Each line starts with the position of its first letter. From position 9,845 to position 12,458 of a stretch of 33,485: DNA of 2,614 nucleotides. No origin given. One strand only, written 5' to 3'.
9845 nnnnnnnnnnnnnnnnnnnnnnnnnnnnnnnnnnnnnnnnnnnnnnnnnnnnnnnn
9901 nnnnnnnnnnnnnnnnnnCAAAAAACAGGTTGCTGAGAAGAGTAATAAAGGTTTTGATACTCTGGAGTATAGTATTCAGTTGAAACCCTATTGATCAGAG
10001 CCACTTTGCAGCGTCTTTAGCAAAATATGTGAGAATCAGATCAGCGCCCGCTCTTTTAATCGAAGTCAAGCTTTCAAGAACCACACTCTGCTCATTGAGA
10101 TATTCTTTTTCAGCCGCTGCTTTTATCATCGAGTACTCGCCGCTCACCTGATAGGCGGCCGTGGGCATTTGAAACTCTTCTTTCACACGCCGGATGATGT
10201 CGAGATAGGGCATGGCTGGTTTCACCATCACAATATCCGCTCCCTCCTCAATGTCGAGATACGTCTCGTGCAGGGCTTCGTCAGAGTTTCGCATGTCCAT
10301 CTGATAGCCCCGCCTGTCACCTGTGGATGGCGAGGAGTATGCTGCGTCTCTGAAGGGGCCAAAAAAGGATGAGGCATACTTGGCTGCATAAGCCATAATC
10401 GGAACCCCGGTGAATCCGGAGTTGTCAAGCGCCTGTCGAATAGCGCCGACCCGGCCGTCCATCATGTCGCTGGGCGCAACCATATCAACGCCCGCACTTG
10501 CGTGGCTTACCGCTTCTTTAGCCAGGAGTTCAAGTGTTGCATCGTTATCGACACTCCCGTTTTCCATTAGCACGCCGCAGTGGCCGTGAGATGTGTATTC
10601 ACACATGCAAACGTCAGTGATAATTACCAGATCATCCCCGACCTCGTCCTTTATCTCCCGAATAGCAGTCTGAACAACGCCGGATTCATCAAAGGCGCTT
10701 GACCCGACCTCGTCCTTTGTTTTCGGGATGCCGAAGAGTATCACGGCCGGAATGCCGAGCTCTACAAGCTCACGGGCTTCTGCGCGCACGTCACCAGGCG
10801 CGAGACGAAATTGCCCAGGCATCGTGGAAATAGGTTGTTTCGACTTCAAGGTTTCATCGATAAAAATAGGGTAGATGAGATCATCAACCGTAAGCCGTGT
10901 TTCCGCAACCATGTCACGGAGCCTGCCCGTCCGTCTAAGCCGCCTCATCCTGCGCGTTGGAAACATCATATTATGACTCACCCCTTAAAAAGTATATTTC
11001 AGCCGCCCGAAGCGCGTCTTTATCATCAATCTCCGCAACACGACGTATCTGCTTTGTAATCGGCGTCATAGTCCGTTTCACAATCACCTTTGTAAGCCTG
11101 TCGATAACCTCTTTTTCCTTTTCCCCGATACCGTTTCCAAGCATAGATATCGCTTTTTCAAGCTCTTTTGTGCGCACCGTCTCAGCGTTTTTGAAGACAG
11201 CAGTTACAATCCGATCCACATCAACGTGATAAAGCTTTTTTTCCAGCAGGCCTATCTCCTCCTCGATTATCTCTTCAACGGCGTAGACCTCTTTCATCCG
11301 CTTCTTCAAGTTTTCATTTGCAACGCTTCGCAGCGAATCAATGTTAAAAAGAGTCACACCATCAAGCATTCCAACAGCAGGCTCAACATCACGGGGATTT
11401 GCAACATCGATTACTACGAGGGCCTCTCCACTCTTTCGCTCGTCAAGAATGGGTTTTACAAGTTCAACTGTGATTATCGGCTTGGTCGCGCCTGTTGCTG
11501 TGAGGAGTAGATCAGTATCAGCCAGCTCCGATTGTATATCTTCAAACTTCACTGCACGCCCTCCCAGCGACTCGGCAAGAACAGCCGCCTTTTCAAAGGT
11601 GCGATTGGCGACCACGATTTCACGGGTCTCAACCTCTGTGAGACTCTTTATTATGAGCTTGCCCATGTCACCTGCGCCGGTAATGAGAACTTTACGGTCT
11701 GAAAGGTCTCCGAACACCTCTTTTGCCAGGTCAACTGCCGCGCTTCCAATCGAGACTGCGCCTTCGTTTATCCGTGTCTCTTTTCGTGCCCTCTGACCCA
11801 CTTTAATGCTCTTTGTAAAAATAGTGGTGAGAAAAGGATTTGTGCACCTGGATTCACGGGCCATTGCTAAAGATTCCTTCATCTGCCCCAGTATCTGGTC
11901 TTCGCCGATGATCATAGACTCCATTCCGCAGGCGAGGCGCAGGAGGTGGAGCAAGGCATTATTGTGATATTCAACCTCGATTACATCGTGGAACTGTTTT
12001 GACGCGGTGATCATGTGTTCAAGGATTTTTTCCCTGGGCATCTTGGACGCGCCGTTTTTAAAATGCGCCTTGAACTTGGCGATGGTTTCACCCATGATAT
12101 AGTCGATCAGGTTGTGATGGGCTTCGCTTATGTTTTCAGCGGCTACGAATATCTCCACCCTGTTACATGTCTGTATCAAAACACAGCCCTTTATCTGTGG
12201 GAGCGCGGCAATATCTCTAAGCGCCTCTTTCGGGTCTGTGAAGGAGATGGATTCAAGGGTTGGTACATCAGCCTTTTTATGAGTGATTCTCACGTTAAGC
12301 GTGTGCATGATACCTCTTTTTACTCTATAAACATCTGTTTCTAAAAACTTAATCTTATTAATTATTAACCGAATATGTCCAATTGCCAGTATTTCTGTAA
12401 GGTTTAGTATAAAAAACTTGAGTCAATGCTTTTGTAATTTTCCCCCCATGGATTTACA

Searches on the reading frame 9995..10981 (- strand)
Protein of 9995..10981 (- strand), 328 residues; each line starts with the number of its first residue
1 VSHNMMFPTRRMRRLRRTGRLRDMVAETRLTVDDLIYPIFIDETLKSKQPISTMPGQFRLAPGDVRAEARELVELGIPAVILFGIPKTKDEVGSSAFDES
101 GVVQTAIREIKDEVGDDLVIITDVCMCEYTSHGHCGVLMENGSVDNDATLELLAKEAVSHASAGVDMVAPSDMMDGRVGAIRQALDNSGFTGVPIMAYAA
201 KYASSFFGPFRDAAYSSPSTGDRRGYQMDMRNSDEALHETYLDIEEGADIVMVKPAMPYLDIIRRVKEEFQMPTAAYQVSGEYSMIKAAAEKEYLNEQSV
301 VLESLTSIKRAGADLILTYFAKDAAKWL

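Call 16: search_protein_families(library=pfam, proteins=[window:9995-10981:-], max_evalue=0.01)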
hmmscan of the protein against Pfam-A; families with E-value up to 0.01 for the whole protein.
window:9995-10981:- (328 aa): 1 family
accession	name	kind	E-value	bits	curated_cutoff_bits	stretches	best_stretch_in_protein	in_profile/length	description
PF00490.27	ALAD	-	7.8e-151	502.1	24.6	1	10-327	2-317/317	Delta-aminolevulinic acid dehydratase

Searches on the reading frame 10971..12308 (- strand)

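Call 16: search_protein_families(library=pfam, proteins=[window:10971-12308:-], max_evalue=0.01)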
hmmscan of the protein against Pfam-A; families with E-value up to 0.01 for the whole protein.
window:10971-12308:- (445 aa): 8 families
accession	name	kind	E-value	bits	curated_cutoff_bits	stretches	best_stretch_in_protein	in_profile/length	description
PF01488.26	Shikimate_DH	-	4.4e-38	130.9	24.3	1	193-329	1-138/138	Shikimate / quinate 5-dehydrogenase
PF05201.20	GlutR_N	-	5.6e-38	130.5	27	1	6-178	1-151/151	Glutamyl-tRNAGlu reductase, N-terminal domain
PF00745.25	GlutR_dimer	-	1.6e-15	57.6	22.9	1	344-438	2-95/99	Glutamyl-tRNAGlu reductase, dimerisation domain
PF03807.23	F420_oxidored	-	1e-06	29.7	21.6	1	208-305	3-94/94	NADP oxidoreductase coenzyme F420-dependent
PF16912.11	Glu_dehyd_C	-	4.6e-05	23.4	34.9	1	186-279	11-114/211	Glucose dehydrogenase C-terminus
PF13241.12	NAD_binding_7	-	0.00029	21.8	22.1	1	199-274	2-71/104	Putative NAD(P)-binding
PF03435.24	Sacchrp_dh_NADP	-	0.001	19.9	25.1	1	207-266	1-59/129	Saccharopine dehydrogenase NADP binding domain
PF02826.25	2-Hacid_dh_C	-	0.0066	16.3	25.1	0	198-280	30-110/178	D-isomer specific 2-hydroxyacid dehydrogenase, NAD binding domain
